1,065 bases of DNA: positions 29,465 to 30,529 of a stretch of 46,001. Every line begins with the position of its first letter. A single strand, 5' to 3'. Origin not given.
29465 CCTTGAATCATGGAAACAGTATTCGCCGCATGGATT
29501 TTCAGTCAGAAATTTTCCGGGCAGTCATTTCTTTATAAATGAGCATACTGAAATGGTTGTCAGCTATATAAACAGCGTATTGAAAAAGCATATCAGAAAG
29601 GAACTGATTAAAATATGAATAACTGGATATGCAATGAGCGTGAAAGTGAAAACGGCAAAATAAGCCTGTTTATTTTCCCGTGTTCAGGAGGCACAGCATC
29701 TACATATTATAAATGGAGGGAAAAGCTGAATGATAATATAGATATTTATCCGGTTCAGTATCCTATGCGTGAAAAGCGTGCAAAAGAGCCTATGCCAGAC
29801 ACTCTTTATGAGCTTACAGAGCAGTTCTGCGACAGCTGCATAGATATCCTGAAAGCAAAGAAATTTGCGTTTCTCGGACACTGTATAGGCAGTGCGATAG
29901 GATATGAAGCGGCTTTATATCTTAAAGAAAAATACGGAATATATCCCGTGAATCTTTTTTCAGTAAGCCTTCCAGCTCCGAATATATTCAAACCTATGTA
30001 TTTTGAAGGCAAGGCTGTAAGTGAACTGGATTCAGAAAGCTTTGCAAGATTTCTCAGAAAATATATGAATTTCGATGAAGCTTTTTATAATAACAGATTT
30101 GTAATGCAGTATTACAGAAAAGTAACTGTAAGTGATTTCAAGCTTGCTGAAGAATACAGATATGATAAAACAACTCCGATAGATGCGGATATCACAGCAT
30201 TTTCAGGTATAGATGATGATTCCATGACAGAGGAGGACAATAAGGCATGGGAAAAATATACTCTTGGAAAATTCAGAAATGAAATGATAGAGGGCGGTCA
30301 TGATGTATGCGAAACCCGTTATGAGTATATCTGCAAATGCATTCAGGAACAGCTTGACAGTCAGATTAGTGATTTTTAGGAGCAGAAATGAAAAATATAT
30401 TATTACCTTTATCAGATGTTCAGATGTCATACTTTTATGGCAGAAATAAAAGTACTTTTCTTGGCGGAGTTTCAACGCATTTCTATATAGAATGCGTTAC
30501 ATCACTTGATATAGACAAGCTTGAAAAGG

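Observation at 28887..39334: Two Ser/Cys pairs of discrete thioesterases bracket the Cy-NRPS pair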

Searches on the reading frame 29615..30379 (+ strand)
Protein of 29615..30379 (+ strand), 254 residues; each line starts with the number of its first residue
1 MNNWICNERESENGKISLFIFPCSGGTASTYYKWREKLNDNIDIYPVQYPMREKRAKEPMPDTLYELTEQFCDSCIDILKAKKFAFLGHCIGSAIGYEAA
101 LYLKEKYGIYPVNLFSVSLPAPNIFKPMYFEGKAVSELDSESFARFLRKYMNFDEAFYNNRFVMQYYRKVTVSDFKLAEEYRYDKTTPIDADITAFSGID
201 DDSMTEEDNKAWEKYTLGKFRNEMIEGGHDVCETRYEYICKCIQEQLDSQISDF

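Call 8: search_protein_families(library=pfam, proteins=[window:29615-30379:+])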
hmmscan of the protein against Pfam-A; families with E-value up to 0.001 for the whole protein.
window:29615-30379:+ (254 aa): 1 family
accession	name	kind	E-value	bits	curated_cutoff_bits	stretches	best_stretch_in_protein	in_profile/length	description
PF00975.26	Thioesterase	-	3.6e-25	89.9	26.4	1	18-244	3-223/226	Thioesterase domain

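Call 11: search_solved_structures(query=window:29615-30379:+, show_alignments=2, max_evalue=0.001)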
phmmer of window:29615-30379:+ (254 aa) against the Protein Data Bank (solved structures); distinct sequences matched with E-value up to 0.001: 13.
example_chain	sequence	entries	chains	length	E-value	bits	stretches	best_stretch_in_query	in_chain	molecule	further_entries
3qmw_A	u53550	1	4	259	5.8e-24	88.1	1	16-229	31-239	Thioesterase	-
3qmv_A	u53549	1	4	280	7.3e-24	87.8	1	16-229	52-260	Thioesterase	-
3flb_A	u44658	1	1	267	4.2e-23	85.3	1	4-230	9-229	RifR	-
3fla_A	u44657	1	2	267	5.7e-23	84.8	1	4-230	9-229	RifR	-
9pc6_A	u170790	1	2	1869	3e-21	79.2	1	4-230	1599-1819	6-deoxyerythronolide-B synthase,RifR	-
4xjv_A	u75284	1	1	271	9.2e-21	77.6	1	14-244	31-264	S-acyl fatty acid synthase thioesterase, medium chain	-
5ugz_A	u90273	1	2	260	1e-20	77.4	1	9-248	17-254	Putative thioesterase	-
6vap_A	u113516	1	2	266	1.2e-17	67.4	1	4-245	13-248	Thioesterase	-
7e3z_A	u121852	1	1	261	5.3e-14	55.4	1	18-230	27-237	thioesterase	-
2k2q_B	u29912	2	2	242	3.5e-11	46.2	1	14-240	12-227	Surfactin synthetase thioesterase subunit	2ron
6fvj_A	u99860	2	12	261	1.7e-09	40.7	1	14-232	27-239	Thioesterase | Probable thioesterase TesA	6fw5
6ba9_A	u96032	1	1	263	1.8e-05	27.5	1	13-228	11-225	Iron aquisition yersiniabactin synthesis enzyme, YbtT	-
6ba8_A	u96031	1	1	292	3.2e-05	26.6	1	13-228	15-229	Iron aquisition yersiniabactin synthesis enzyme, YbtT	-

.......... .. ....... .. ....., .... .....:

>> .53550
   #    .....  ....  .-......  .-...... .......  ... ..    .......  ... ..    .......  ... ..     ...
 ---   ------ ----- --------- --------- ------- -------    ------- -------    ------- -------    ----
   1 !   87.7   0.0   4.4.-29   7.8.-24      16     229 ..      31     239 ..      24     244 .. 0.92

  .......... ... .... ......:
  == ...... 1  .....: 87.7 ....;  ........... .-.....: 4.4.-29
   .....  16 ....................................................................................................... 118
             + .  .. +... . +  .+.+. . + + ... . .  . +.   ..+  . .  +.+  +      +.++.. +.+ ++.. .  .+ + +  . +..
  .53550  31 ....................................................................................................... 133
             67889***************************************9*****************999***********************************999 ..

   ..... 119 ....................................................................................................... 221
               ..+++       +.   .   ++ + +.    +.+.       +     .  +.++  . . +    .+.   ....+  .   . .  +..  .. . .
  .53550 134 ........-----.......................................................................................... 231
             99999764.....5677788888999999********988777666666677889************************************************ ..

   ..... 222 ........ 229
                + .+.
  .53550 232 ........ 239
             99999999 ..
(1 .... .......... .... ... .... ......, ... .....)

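Call 15: find_homologous_proteins(query=window:29615-30379:+)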
Query window:29615-30379:+ (254 aa): 16 proteins with E <= 0.001 among 201 candidates.
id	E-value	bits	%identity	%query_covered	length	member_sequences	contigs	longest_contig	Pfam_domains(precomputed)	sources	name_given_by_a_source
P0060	3.9e-171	585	99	100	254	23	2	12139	PF00975.27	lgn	-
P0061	1.4e-151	521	85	99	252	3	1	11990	PF00975.27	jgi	-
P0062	9.7e-122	423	72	99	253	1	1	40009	PF00975.27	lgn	-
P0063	2.6e-119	415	72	98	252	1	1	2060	PF00975.27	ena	-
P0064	9.5e-111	387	63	99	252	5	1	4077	PF12697.14,PF00975.27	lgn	-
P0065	9.0e-110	384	63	100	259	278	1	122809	PF00975.27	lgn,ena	-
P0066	2.1e-107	376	63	97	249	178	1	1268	PF00975.27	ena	-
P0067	1.0e-88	315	55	96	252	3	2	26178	PF00975.27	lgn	-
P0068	6.7e-81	289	50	97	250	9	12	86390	PF00975.27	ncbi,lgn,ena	-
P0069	1.6e-80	288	49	97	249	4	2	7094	PF00975.27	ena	-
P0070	2.7e-79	284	50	98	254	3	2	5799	PF00975.27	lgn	-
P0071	3.3e-77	277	49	97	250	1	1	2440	PF00975.27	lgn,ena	-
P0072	4.7e-77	277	49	97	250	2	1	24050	PF00975.27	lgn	-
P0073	9.3e-76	273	49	97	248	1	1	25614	PF00975.27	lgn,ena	-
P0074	1.5e-67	246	48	91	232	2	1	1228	PF00975.27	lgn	-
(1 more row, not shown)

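Call 25: search_protein_families(library=ncbifam, proteins=[window:29615-30379:+], max_evalue=0.001)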
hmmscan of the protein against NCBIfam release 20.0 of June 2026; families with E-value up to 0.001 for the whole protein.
window:29615-30379:+ (254 aa): 0 families

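Call 30: find_encoding_contigs(protein=P0068, flank=10000, max_places=3)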
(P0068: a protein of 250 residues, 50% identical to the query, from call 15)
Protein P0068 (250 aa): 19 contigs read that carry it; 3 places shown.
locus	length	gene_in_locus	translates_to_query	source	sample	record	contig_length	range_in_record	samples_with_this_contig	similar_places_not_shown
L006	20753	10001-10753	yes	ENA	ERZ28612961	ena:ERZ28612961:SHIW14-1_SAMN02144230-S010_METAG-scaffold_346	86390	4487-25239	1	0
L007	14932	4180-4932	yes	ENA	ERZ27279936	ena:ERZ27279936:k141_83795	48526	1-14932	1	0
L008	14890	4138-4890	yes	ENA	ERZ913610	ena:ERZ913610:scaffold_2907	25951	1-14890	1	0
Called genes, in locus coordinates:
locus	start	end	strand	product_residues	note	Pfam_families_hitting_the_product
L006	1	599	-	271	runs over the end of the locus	PF03419:Peptidase_U4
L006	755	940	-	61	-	-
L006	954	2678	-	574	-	PF04851:ResIII (weak), PF00270:DEAD, PF00271:Helicase_C, PF03880:DbpA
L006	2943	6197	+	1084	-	PF04616:Glyco_hydro_43, PF17851:GH43_C2, PF02018:CBM_4_9, PF00404:Dockerin_1 (weak), PF00756:Esterase (weak)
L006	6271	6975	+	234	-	PF01381:HTH_3, PF12844:HTH_19, PF13560:HTH_31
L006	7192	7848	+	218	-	PF13527:Acetyltransf_9 (weak), PF00583:Acetyltransf_1, PF13508:Acetyltransf_7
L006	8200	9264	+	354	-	PF01370:Epimerase (weak), PF03435:Sacchrp_dh_NADP (weak)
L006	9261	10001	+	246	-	PF00975:Thioesterase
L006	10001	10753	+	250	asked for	PF00975:Thioesterase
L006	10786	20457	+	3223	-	PF00668:Condensation, PF00501:AMP-binding, PF00550:PP-binding, PF00668:Condensation, PF00501:AMP-binding, PF08241:Methyltransf_11, PF08242:Methyltransf_12, PF13489:Methyltransf_23, +6 more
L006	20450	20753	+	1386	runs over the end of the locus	PF00668:Condensation, PF00501:AMP-binding, PF13489:Methyltransf_23, PF08241:Methyltransf_11 (weak), PF08242:Methyltransf_12, PF13649:Methyltransf_25 (weak), PF13847:Methyltransf_31 (weak), PF00550:PP-binding, +1 more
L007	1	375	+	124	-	?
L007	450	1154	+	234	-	PF01381:HTH_3, PF12844:HTH_19, PF13560:HTH_31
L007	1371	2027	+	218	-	PF13527:Acetyltransf_9 (weak), PF00583:Acetyltransf_1, PF13508:Acetyltransf_7 (weak)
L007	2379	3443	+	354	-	PF01370:Epimerase (weak), PF03435:Sacchrp_dh_NADP (weak)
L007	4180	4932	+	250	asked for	PF00975:Thioesterase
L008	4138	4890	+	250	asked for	PF00975:Thioesterase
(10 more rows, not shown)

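Call 31: find_encoding_contigs(protein=P0065, flank=10000, max_places=2)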
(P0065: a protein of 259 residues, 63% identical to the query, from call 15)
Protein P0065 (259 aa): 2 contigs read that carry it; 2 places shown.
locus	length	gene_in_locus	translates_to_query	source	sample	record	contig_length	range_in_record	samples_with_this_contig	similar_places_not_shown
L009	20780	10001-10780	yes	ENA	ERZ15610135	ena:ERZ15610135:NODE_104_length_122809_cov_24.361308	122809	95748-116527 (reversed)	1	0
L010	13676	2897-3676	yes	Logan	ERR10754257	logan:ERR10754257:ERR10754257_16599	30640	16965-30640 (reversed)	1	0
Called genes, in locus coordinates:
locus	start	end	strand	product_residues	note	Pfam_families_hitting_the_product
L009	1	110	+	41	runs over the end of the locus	-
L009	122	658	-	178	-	PF01661:Macro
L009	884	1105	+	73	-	-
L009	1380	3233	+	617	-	PF00404:Dockerin_1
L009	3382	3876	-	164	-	PF08719:NADAR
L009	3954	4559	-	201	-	-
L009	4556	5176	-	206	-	-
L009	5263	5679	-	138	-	-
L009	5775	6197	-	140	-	PF00583:Acetyltransf_1, PF13673:Acetyltransf_10, PF13508:Acetyltransf_7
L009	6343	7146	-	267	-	PF00294:PfkB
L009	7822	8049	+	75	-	PF00550:PP-binding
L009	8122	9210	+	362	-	PF01370:Epimerase (weak), PF03435:Sacchrp_dh_NADP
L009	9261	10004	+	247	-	PF00975:Thioesterase, PF12697:Abhydrolase_6 (weak)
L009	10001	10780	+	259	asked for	PF00975:Thioesterase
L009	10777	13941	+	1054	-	PF00668:Condensation, PF00501:AMP-binding, PF00550:PP-binding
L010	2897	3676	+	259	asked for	PF00975:Thioesterase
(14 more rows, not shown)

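Call 33: find_related_loci(query=A1, collection=genome_contigs, flank=10000)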
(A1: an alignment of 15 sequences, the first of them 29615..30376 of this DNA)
Query A1 (254 aa) in genome_contigs; peptide patterns used: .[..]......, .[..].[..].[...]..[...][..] (x = any residue, [..] = any of these).
41 stretches matched a pattern; 6 encode a relative of the query (tblastn E <= 1e-3); 6 distinct loci.
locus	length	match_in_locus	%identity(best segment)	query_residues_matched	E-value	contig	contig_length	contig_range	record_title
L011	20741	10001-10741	63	1-247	1e-112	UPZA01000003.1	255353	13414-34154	uncultured Ruminococcus sp. isolate UMGS40 genome assembly, contig: NODE_5_length_255353_cov_23.199155, whole genome sho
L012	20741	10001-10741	50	1-247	6e-86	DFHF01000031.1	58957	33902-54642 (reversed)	MAG TPA_asm: Ruminococcus flavefaciens isolate UBA3730 UBA3730_contig_4470, whole genome shotgun sequence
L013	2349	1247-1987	50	1-247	9e-89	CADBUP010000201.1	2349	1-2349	MAG: uncultured Ruminococcus sp. isolate RUG14314 genome assembly, contig: RUG14314_asm_201, whole genome shotgun sequen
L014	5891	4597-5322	35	1-248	3e-44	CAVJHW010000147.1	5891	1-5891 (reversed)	Coriobacteriaceae bacterium isolate H07676-L1_cleanbin_000053 genome assembly, contig: Spades_H07676-L1_contig_10836, wh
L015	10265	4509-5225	31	4-249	1e-35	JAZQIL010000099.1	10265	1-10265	MAG: Oscillospiraceae bacterium isolate T1900044625_TS20190091.MAGScoT_cleanbin_000006 SGB_928_k141_346980, whole genome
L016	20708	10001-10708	29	2-243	1e-30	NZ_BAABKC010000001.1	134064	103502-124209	Streptomyces similanensis strain JCM 18410 sequence001, whole genome shotgun sequence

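Call 56: search_protein_families(library=pfam, proteins=[L014:9-3887:+, L014:4075-4581:+, L015:53-1489:+, L015:1516-2283:+, L015:2280-2915:+, L015:2937-4421:+, L015:5325-8084:-, L015:8085-8786:-], max_evalue=0.0001)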
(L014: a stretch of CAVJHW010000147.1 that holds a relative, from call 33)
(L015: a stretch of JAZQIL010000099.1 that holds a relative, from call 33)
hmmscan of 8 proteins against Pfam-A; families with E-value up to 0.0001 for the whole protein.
L014:9-3887:+ (1292 aa): 5 families
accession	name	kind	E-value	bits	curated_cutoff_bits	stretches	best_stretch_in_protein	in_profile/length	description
PF00501.34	AMP-binding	-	9.4e-68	229.2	29.9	1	452-780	1-383/384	AMP-binding enzyme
PF00668.25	Condensation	-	2e-47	162.4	30.6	1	19-429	30-451/456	Condensation domain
PF00975.26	Thioesterase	-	1.5e-17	65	26.4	1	1031-1286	2-219/226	Thioesterase domain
PF00550.31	PP-binding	-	1.4e-09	38.5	20.8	1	940-1003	2-66/67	Phosphopantetheine attachment site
PF13193.12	AMP-binding_C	-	2.2e-06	28.9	24.5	1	836-910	1-76/76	AMP-binding enzyme C-terminal domain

L014:4075-4581:+ (168 aa): 1 family
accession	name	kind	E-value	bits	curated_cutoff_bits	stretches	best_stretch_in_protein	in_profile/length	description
PF00975.26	Thioesterase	-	1.4e-18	68.4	26.4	1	4-159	68-217/226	Thioesterase domain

L015:53-1489:+ (478 aa): 2 families
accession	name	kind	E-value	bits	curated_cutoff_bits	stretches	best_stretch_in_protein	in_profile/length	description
PF00668.25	Condensation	-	1.2e-39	136.7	30.6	1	94-470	39-435/456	Condensation domain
PF18563.6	TubC_N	-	5e-15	55.8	26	1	4-55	1-52/52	TubC N-terminal docking domain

L015:1516-2283:+ (255 aa): 2 families
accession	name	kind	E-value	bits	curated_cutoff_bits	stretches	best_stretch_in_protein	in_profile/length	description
PF00975.26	Thioesterase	-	1.7e-34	120.4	26.4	1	19-245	2-221/226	Thioesterase domain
PF01764.32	Lipase_3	-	2.8e-05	24.5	22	1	52-127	29-104/140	Lipase (class 3)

L015:2280-2915:+ (211 aa): 2 families
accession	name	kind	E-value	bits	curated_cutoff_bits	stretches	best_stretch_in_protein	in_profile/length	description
PF01648.25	ACPS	-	5.1e-13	49.5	25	1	101-176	2-87/111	4'-phosphopantetheinyl transferase superfamily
PF22624.1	AASDHPPT_N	-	3.7e-05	24.3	27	1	19-93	14-94/100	4'-phosphopantetheinyl transferase, N-terminal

L015:2937-4421:+ (494 aa): 5 families
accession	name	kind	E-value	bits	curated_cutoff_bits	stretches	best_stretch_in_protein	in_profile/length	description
PF07993.18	NAD_binding_4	-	7.4e-49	166.7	20.1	1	135-380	1-258/258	Male sterility protein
PF01370.27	Epimerase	-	2.1e-14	54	20.9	1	133-393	1-237/240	NAD dependent epimerase/dehydratase family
PF01073.25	3Beta_HSD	-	2.6e-10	40.3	22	1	135-313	2-160/280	3-beta hydroxysteroid dehydrogenase/isomerase family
PF00550.31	PP-binding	-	3e-08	34.2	20.8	1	17-75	2-64/67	Phosphopantetheine attachment site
PF13460.12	NAD_binding_10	-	1.3e-05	25.5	27.2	0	186-340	30-157/184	NAD(P)H-binding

L015:5325-8084:- (919 aa): 2 families
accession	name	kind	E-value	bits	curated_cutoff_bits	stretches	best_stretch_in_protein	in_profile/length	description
PF02687.27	FtsX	-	3.6e-18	66.2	25.5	2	430-547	2-115/120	FtsX-like permease C-terminal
PF12704.14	MacB_PCD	-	5.8e-06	27.2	27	0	99-161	90-157/207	MacB-like periplasmic core domain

L015:8085-8786:- (233 aa): 3 families
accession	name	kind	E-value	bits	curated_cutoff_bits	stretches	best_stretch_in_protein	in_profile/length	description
PF00005.33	ABC_tran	-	7.7e-36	124.2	25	1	22-165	1-136/137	ABC transporter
PF02463.25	SMC_N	-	2.2e-05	24.5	40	0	118-210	123-211/220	RecF/RecN/SMC N terminal domain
PF13304.12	AAA_21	-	2.5e-05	24.9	27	0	36-92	3-62/304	AAA domain, putative AbiEii toxin, Type IV TA system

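Call 57: search_protein_families(library=pfam, proteins=[L016:137-4534:+, L016:4834-6315:+, L016:6541-9951:+, L016:11311-12504:+, L016:12735-14438:+, L016:14254-15387:+, L016:15387-16133:+, L016:16591-18594:+, L016:19023-20486:-], max_evalue=0.0001)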
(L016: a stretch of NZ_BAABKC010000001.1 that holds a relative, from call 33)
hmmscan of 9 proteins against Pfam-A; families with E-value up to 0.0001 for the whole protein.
L016:137-4534:+ (1465 aa): 0 families

L016:4834-6315:+ (493 aa): 2 families
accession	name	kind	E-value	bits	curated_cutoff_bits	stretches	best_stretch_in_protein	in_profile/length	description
PF13560.12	HTH_31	-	1.1e-09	38.8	27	1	52-115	1-64/64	Helix-turn-helix domain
PF01381.28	HTH_3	-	4.4e-08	33.5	23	1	57-107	1-50/55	Helix-turn-helix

L016:6541-9951:+ (1136 aa): 1 family
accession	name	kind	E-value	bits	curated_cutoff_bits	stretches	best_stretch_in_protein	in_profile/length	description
PF05050.19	Methyltransf_21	-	3.5e-15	57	22.7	1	921-1083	1-136/173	Methyltransferase FkbM domain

L016:11311-12504:+ (397 aa): 3 families
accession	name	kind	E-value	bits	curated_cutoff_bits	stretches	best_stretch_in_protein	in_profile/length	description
PF08541.16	ACP_syn_III_C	-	1.7e-29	102.2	26.6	1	301-384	4-87/90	3-Oxoacyl-[acyl-carrier-protein (ACP)] synthase III C terminal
PF08545.16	ACP_syn_III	-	1.7e-29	101.9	24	1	174-254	1-80/80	3-Oxoacyl-[acyl-carrier-protein (ACP)] synthase III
PF00108.29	Thiolase_N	-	4.3e-05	23.5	26.4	1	105-213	7-118/260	Thiolase, N-terminal domain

L016:12735-14438:+ (567 aa): 0 families

L016:14254-15387:+ (377 aa): 0 families

L016:15387-16133:+ (248 aa): 1 family
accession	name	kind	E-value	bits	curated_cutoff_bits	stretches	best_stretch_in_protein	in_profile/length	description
PF00313.28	CSD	-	1.6e-13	50.7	27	1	100-161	2-64/66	'Cold-shock' DNA-binding domain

L016:16591-18594:+ (667 aa): 3 families
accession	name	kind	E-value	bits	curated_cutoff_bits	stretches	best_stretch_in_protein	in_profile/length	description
PF00664.28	ABC_membrane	-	3.8e-44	151.8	28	1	57-328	3-274/274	ABC transporter transmembrane region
PF00005.33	ABC_tran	-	1.8e-30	106.8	25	1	419-568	1-137/137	ABC transporter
PF02463.25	SMC_N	-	4.9e-09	36.4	40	1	458-611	109-212/220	RecF/RecN/SMC N terminal domain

L016:19023-20486:- (487 aa): 0 families
